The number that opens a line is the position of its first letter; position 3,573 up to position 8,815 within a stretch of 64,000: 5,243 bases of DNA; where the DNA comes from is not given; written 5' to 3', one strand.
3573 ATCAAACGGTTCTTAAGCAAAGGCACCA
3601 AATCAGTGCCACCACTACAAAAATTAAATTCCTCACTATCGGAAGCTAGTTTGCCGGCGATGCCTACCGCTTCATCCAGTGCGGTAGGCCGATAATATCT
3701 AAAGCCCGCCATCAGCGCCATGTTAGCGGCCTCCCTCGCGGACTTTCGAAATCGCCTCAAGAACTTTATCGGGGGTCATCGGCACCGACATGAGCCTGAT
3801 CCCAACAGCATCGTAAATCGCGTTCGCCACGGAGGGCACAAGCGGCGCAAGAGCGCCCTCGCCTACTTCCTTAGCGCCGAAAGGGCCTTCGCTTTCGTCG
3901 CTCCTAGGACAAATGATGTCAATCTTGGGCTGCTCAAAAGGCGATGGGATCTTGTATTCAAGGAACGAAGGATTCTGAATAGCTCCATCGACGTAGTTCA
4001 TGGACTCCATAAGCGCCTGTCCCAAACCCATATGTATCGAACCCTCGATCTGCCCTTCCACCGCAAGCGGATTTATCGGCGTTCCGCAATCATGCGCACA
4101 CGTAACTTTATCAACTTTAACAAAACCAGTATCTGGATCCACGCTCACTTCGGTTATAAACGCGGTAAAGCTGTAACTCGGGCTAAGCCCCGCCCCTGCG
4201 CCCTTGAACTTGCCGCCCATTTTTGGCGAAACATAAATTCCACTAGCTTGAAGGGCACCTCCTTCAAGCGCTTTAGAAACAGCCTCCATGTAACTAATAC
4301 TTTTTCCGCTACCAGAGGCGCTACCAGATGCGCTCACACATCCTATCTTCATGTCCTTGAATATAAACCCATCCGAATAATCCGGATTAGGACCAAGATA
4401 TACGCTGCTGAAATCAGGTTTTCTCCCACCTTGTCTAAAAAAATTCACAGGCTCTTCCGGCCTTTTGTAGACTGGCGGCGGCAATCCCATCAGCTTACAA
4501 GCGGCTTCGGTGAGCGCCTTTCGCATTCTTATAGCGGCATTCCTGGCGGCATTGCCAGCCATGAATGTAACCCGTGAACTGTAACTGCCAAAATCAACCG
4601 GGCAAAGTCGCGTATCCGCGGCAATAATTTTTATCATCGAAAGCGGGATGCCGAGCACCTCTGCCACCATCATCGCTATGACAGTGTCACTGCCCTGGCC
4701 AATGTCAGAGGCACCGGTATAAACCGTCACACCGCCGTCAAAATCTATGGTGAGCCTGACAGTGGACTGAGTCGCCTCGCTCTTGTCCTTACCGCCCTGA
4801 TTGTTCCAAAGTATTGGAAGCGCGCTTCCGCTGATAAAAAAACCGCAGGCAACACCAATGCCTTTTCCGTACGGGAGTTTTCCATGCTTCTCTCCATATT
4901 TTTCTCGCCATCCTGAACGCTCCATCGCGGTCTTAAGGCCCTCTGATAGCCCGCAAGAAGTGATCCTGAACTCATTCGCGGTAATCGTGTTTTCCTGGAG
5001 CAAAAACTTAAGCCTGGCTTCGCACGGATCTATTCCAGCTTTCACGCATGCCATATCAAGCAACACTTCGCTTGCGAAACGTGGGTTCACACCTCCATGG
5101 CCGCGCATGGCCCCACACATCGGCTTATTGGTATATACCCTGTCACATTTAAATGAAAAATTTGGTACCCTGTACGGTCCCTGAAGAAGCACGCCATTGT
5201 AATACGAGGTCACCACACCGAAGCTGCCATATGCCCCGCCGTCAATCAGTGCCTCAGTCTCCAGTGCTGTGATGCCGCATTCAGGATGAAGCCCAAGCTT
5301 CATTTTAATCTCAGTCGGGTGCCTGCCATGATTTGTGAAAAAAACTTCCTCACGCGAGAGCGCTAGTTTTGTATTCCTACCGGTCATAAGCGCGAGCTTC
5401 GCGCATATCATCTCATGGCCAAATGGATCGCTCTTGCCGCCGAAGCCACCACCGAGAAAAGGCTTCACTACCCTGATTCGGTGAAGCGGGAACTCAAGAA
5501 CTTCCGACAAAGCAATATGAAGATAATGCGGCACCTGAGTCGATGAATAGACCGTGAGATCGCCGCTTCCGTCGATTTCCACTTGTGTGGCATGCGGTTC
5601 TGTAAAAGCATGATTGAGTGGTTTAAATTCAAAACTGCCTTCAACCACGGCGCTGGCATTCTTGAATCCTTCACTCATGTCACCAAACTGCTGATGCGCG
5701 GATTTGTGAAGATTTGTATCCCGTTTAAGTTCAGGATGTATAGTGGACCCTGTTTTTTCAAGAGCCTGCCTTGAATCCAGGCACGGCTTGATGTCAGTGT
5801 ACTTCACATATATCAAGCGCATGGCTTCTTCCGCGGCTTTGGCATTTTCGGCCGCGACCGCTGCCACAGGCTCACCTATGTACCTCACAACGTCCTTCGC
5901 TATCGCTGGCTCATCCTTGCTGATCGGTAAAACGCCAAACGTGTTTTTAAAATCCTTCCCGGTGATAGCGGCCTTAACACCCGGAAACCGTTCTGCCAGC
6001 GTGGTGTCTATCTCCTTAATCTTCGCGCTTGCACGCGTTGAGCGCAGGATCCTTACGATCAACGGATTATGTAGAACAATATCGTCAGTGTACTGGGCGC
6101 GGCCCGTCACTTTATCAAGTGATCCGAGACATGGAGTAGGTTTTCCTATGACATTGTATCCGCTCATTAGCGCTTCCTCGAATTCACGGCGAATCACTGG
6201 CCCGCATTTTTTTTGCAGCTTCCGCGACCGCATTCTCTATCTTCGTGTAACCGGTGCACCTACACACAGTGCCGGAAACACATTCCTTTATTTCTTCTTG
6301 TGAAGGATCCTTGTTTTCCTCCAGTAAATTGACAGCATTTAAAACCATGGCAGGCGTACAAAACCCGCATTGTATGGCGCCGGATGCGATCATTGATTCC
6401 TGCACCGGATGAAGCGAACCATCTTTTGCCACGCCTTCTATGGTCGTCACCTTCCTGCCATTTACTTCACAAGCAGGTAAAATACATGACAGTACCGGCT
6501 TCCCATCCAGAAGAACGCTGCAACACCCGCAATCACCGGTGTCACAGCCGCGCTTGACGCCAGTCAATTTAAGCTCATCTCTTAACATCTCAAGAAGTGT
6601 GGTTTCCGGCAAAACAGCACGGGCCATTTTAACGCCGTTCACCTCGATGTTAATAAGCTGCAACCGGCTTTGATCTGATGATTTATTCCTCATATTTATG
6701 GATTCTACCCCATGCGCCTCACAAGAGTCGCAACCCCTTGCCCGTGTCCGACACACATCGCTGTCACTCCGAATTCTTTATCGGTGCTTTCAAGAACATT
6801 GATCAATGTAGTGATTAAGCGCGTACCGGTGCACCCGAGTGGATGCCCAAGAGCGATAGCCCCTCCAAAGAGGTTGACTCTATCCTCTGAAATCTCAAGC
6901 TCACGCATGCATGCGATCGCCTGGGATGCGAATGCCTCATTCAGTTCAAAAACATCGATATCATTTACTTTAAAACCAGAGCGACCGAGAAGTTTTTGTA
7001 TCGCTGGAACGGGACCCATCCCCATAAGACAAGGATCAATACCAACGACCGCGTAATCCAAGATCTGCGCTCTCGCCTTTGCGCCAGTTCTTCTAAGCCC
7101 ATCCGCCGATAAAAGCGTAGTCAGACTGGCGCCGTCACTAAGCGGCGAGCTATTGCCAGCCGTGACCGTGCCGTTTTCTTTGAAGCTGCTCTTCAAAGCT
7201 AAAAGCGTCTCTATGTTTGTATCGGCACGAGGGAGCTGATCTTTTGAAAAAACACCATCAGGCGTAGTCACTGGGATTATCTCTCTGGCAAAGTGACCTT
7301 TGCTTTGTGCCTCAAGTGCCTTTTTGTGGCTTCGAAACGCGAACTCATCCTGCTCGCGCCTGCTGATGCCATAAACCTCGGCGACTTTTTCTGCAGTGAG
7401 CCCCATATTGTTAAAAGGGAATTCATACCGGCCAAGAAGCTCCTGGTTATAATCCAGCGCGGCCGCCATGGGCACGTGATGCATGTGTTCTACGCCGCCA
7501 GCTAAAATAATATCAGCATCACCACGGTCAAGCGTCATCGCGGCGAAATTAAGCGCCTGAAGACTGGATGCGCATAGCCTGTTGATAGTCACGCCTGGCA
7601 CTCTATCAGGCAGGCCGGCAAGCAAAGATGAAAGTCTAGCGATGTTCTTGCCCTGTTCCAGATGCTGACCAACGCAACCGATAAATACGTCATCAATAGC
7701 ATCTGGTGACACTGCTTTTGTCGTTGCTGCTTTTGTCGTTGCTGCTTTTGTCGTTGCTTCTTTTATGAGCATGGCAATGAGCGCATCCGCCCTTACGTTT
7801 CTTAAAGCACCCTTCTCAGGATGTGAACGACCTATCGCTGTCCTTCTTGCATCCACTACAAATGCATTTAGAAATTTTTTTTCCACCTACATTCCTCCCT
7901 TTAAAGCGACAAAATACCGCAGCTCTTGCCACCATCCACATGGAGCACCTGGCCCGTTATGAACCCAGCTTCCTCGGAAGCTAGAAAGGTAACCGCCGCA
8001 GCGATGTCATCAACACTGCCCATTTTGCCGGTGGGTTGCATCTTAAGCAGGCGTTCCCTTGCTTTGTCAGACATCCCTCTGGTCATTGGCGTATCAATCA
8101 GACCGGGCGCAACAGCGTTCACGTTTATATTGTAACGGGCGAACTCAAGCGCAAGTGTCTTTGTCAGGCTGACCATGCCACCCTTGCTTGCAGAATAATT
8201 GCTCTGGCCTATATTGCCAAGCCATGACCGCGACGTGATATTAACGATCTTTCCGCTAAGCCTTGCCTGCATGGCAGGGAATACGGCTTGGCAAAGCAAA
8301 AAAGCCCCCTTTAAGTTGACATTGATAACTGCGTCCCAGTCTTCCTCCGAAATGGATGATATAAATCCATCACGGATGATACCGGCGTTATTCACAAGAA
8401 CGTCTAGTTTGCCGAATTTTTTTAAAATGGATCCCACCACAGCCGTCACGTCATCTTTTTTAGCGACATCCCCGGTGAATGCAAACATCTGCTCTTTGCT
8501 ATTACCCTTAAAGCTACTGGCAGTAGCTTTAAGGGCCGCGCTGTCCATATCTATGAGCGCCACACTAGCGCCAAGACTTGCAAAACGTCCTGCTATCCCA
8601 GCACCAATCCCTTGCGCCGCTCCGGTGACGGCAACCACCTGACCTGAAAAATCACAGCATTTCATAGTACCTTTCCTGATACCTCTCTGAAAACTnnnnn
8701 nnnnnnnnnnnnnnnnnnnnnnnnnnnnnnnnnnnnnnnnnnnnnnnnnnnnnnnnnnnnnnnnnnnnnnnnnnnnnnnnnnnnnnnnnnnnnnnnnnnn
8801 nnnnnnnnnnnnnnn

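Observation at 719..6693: hcrCAB-type molybdo-reductase genes co-operonic with a lone HgdB-like subunit and an HgdC-like ATPase activase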

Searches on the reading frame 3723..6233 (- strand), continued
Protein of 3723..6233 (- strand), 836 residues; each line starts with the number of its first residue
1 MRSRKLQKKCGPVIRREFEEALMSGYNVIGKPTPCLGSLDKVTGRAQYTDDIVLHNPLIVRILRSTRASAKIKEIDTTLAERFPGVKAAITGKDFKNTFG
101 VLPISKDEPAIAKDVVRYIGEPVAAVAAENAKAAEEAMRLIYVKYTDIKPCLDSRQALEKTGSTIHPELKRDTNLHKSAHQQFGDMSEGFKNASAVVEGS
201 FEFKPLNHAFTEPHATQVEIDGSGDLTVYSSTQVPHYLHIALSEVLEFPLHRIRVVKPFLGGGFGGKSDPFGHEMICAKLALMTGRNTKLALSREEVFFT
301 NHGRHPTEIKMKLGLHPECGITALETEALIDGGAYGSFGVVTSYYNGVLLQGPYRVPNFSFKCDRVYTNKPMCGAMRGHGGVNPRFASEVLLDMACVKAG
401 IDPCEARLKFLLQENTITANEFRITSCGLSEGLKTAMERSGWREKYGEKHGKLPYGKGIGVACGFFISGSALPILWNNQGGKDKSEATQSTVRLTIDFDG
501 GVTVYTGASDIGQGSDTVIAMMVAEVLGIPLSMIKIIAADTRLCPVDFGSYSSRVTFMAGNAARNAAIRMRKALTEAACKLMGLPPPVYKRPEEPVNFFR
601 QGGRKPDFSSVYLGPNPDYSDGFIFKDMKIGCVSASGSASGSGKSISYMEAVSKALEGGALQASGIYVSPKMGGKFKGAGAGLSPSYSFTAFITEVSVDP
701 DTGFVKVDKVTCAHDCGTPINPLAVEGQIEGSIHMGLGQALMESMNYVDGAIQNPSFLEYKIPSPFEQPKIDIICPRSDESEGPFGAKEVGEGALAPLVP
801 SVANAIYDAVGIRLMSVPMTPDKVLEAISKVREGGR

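Call 72: find_encoding_contigs(protein=P0205, flank=10000, max_places=1)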
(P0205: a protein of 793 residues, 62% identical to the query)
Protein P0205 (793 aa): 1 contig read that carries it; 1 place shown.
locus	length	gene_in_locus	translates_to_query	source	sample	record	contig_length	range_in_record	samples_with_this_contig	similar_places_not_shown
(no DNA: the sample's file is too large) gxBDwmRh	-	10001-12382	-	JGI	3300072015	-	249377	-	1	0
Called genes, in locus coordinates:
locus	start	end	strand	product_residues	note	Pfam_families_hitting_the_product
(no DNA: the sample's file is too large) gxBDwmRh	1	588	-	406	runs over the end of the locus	PF06050:HGD-D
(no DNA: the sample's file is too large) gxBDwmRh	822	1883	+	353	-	PF08240:ADH_N, PF00107:ADH_zinc_N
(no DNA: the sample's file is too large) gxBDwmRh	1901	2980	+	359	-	PF00378:ECH_1, PF16113:ECH_2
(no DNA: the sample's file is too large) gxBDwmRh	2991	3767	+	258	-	PF00378:ECH_1, PF16113:ECH_2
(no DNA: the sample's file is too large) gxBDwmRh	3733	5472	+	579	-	PF00501:AMP-binding, PF23562:AMP-binding_C_3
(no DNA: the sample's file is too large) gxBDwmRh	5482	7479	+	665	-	PF02737:3HCDH_N, PF00725:3HCDH, PF00378:ECH_1, PF16113:ECH_2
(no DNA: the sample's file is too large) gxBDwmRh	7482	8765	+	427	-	PF00108:Thiolase_N, PF02803:Thiolase_C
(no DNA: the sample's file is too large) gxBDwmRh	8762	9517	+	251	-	PF23441:SDR, PF00106:adh_short, PF08659:KR, PF13561:adh_short_C2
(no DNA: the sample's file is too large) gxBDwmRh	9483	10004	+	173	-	PF13085:Fer2_3 (weak), PF01799:Fer2_2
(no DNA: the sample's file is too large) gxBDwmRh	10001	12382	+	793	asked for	PF01315:Ald_Xan_dh_C, PF02738:MoCoBD_1, PF20256:MoCoBD_2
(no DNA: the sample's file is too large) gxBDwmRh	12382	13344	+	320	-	PF00941:FAD_binding_5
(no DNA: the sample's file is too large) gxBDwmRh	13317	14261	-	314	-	PF04055:Radical_SAM, PF16199:Radical_SAM_C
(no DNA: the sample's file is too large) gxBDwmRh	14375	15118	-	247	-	-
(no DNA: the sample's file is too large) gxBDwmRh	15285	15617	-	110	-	-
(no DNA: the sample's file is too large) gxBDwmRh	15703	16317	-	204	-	-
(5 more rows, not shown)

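Call 73: find_encoding_contigs(protein=P0222, flank=10000, max_places=1)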
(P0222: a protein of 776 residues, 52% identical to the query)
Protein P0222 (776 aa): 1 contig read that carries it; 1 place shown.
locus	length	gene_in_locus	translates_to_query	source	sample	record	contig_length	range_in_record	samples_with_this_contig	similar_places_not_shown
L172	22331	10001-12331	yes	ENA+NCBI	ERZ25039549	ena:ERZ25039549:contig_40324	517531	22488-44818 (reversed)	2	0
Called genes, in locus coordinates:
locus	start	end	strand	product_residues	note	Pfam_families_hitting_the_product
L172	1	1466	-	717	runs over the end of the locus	PF01926:MMR_HSR1, PF02421:FeoB_N, PF03193:RsgA_GTPase (faint), PF07670:Gate, PF07664:FeoB_C, PF07670:Gate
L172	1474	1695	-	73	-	PF04023:FeoA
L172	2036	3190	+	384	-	PF01411:tRNA-synt_2c, PF07973:tRNA_SAD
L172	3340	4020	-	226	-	PF00702:Hydrolase, PF12689:Acid_PPase (faint), PF12710:HAD, PF13344:Hydrolase_6 (faint), PF13419:HAD_2, PF13242:Hydrolase_like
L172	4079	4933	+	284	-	PF12146:Hydrolase_4 (faint)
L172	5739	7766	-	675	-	PF17900:Peptidase_M1_N, PF01433:Peptidase_M1, PF13860:FlgD_ig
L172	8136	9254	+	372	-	-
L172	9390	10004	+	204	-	PF00111:Fer2 (weak), PF13085:Fer2_3 (weak), PF01799:Fer2_2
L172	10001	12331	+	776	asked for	PF01315:Ald_Xan_dh_C, PF02738:MoCoBD_1, PF20256:MoCoBD_2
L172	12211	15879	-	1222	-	PF00873:ACR_tran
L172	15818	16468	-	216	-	PF00873:ACR_tran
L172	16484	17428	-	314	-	PF25919:BSH_CusB (weak), PF25989:YknX_C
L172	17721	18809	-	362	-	PF02321:OEP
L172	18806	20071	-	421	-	PF00512:HisKA, PF02518:HATPase_c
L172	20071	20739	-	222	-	PF00072:Response_reg, PF00486:Trans_reg_C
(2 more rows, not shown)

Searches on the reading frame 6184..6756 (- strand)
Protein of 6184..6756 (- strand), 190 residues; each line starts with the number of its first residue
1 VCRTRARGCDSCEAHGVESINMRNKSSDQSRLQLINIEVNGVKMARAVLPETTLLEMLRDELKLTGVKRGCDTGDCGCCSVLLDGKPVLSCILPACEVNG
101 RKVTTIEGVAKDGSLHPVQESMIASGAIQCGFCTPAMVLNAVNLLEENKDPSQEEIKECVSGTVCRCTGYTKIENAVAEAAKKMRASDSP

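Call 5: search_protein_families(library=pfam, proteins=[window:6184-6756:-])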
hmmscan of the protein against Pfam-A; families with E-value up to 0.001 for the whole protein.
window:6184-6756:- (190 aa): 3 families
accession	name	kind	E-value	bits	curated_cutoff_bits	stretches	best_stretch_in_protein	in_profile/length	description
PF01799.25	Fer2_2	-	3.4e-29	101.2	30.3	1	105-177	1-74/75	[2Fe-2S] binding domain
PF00111.32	Fer2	-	4e-06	27.1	21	1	38-90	2-54/77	2Fe-2S iron-sulfur cluster binding domain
PF13085.11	Fer2_3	-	4.8e-05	23.8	27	1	68-108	49-88/107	2Fe-2S iron-sulfur cluster binding domain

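Call 7: search_protein_families(library=ncbifam, proteins=[window:6184-6756:-], max_evalue=0.00001)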
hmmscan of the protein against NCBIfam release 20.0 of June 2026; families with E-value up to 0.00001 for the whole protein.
window:6184-6756:- (190 aa): 11 families
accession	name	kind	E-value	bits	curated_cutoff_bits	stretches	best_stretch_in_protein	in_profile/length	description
NF041020.1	glyceraldDH_gamma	equivalog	9.5e-56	187.9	290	1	34-185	12-163/164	glyceraldehyde dehydrogenase subunit gamma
NF043084.2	XdhC_XDHase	equivalog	1.1e-49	167.8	217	1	34-181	2-150/151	xanthine dehydrogenase subunit XdhC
NF045668.1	pterin_aldehy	equivalog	2.5e-49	168.2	1100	1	36-186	4-157/905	molybdopterin-dependent aldehyde oxidoreductase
TIGR03193.1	4hydroxCoAred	equivalog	3e-45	153.8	257.8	1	34-181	1-148/148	4-hydroxybenzoyl-CoA reductase subunit gamma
TIGR03198.1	pucE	equivalog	8.1e-45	152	254.3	1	35-182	4-150/151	xanthine dehydrogenase subunit E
TIGR03311.1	Se_dep_XDH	equivalog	5.7e-42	143.8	830.45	1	46-187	10-150/848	selenium-dependent xanthine dehydrogenase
NF007387.0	PRK09908.1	equivalog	5.7e-40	136.4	212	1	31-182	5-157/159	xanthine dehydrogenase iron sulfur-binding subunit XdhC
TIGR02963.1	xanthine_xdhA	equivalog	4.1e-39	134.5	467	1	44-185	11-161/468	xanthine dehydrogenase small subunit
NF008514.0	PRK11433.1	equivalog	1.1e-38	132.9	322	1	22-183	40-216/218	aldehyde dehydrogenase iron-sulfur subunit PaoA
TIGR02969.1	mam_aldehyde_ox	subfamily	4e-31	107.4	1912.3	1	38-181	6-161/1330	aldehyde oxidase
TIGR03313.1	Se_sel_red_Mo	hypoth_equivalog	9.4e-15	53.3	1101.9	1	73-186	37-150/951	molybdopterin-dependent oxidoreductase Mo/Fe-S-binding subunit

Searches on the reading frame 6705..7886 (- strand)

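Call 5: search_protein_families(library=pfam, proteins=[window:6705-7886:-])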
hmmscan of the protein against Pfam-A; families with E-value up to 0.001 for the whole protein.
window:6705-7886:- (393 aa): 3 families
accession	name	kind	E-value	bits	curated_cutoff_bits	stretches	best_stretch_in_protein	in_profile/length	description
PF00108.29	Thiolase_N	-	1e-64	218.9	26.4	1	9-260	2-258/260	Thiolase, N-terminal domain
PF02803.24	Thiolase_C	-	5.7e-47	158.8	27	1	270-390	2-122/123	Thiolase, C-terminal domain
PF00109.32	ketoacyl-synt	-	3.8e-06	27.1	20.8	1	98-142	167-211/252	Beta-ketoacyl synthase, N-terminal domain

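Call 44: search_protein_families(library=ncbifam, proteins=[window:6705-7886:-], max_evalue=1e-10)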
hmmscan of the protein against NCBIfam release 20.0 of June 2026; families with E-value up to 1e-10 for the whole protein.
window:6705-7886:- (393 aa): 33 families (the best 25 are shown)
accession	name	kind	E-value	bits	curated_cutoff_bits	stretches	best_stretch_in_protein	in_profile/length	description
NF006510.0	PRK08947.1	equivalog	2.1e-128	428.6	519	1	8-392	4-387/387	acetyl-CoA C-acyltransferase FadA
TIGR01930.1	AcCoA-C-Actrans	subfamily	5.3e-125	417.3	240.55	1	10-389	1-384/385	acetyl-CoA C-acyltransferase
TIGR02445.1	fadA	equivalog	9.2e-117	390.3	591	1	9-391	3-384/385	acetyl-CoA C-acyltransferase FadA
TIGR02430.1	pcaF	equivalog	1.3e-112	376.8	597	1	7-391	2-399/400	3-oxoadipyl-CoA thiolase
NF006553.0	PRK09052.1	equivalog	1.2e-111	373.6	567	1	1-391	1-398/399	acetyl-CoA C-acyltransferase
NF006551.0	PRK09050.1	subfamily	2.9e-111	372.4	605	2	155-391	157-400/401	3-oxoadipyl-CoA thiolase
NF005033.0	PRK06445.1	equivalog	5.1e-106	355.1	511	1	7-391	4-394/395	acetyl-CoA C-acetyltransferase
NF005890.0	PRK07851.1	equivalog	8.5e-106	354.3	580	2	160-392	172-405/406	acetyl-CoA C-acetyltransferase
NF005805.0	PRK07661.1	equivalog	1.3e-104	350.2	633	1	7-388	3-387/391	acetyl-CoA C-acetyltransferase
NF006090.0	PRK08242.1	equivalog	2.2e-97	326.7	514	2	7-241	3-230/402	acetyl-CoA C-acetyltransferase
NF006552.0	PRK09051.1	subfamily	4.8e-94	315.8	565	1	8-391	6-394/395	beta-ketothiolase BktB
NF005865.0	PRK07801.1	equivalog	6.3e-93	312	591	1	7-392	3-382/382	acetyl-CoA C-acetyltransferase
NF004853.0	PRK06205.1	subfamily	6.1e-90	302.1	551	1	8-392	4-403/404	acetyl-CoA C-acetyltransferase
NF005077.0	PRK06504.1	subfamily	3.9e-89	299.5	590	1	7-391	3-389/390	acetyl-CoA C-acetyltransferase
NF006001.0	PRK08131.1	equivalog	7.1e-89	298.5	622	1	6-391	2-399/401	3-oxoadipyl-CoA thiolase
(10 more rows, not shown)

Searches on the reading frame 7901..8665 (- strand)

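Call 5: search_protein_families(library=pfam, proteins=[window:7901-8665:-])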
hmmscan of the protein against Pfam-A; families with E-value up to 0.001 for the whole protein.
window:7901-8665:- (254 aa): 3 families
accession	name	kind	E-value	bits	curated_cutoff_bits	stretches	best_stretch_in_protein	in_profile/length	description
PF13561.12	adh_short_C2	-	1.2e-66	225.1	27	1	15-246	1-234/236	Enoyl-(Acyl carrier protein) reductase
PF00106.31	adh_short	-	4.7e-61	206.1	26.6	1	9-200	1-192/195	short chain dehydrogenase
PF08659.16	KR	-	3e-12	47.3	22.6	1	12-161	4-153/180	KR domain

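Call 44: search_protein_families(library=ncbifam, proteins=[window:7901-8665:-], max_evalue=1e-10)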
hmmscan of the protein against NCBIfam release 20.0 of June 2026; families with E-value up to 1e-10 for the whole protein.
window:7901-8665:- (254 aa): 208 families (the best 25 are shown)
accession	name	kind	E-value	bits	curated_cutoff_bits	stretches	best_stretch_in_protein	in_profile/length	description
NF004198.0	PRK05653.1-3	equivalog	3.4e-79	265.8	296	1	7-247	6-246/248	3-oxoacyl-ACP reductase FabG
TIGR01830.1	3oxo_ACP_reduc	equivalog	1e-77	261.1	297.75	1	12-246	2-237/239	3-oxoacyl-[acyl-carrier-protein] reductase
NF004791.0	PRK06138.1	equivalog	9.9e-73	244.5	312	1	6-248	3-250/252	SDR family oxidoreductase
NF009466.0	PRK12826.1-2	subfamily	1.6e-70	237.4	222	1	9-249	4-246/248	3-oxoacyl-ACP reductase FabG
NF004197.0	PRK05653.1-1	equivalog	2.7e-70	236.9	332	1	7-246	6-245/249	3-oxoacyl-ACP reductase FabG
NF006072.0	PRK08217.1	subfamily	3e-67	227.1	298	1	5-246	2-250/253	3-ketoacyl-(acyl-carrier-protein) reductase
NF052558.1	MBtsdlDhBudC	equivalog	1.7e-66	224.3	270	1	6-248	1-242/250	meso-2,3-butanediol dehydrogenase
NF005559.1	PRK07231.1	subfamily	7.9e-66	222.1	215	1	6-247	2-247/249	glucose 1-dehydrogenase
NF004199.0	PRK05653.1-4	equivalog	3.2e-64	216.8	301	1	5-246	2-244/247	3-oxoacyl-ACP reductase FabG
TIGR01829.1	AcAcCoA_reduct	subfamily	1.8e-63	214.4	302.1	1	10-247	2-240/242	acetoacetyl-CoA reductase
NF009464.0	PRK12824.1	subfamily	6.1e-63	212.7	269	1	10-247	4-242/245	3-oxoacyl-ACP reductase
NF005309.0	PRK06841.1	subfamily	3e-61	207.2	286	1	5-247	12-252/255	GolD/DthD family dehydrogenase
NF009468.0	PRK12826.1-4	equivalog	5.2e-61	206.6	318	1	5-247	4-247/256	SDR family oxidoreductase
NF004818.0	PRK06172.1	equivalog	1.8e-60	204.4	336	1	5-247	4-250/253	SDR family oxidoreductase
NF009547.0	PRK12936.1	subfamily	7.6e-59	199.2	436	1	5-247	3-242/245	3-ketoacyl-(acyl-carrier-protein) reductase NodG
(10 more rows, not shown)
